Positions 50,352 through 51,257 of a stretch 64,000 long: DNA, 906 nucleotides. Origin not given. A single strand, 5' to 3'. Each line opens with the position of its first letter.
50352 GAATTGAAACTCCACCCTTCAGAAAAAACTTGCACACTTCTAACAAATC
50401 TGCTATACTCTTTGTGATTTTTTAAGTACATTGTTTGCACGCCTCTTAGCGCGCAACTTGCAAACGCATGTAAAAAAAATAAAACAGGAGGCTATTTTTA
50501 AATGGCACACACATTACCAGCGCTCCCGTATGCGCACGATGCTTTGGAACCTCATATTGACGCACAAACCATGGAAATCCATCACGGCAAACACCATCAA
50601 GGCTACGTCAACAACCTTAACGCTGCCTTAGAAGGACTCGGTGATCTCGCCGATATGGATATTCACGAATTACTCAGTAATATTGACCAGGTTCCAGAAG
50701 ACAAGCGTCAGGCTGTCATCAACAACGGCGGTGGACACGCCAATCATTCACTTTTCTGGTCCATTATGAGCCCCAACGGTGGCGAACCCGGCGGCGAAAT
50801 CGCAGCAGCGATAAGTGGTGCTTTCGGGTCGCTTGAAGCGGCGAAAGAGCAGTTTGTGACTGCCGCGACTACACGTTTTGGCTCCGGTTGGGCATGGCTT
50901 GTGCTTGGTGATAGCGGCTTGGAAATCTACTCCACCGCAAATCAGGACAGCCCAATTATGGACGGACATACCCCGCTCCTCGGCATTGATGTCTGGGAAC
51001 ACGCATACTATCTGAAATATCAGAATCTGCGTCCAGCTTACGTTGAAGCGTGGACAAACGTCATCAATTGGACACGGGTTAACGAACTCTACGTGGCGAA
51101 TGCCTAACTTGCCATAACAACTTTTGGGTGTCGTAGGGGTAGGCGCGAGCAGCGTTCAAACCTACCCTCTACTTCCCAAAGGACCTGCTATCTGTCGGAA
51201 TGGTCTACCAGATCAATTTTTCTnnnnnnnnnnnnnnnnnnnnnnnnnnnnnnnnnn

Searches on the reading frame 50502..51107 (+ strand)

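Call 53: search_protein_families(library=pfam, proteins=[window:50502-51107:+], max_evalue=0.001)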
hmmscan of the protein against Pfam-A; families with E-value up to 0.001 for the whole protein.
window:50502-51107:+ (201 aa): 2 families
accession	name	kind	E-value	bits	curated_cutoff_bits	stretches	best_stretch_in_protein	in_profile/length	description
PF02777.23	Sod_Fe_C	-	4.6e-39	133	20.9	1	97-195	2-101/102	Iron/manganese superoxide dismutases, C-terminal domain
PF00081.27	Sod_Fe_N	-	4.8e-32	110.7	27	1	3-90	2-82/82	Iron/manganese superoxide dismutases, alpha-hairpin domain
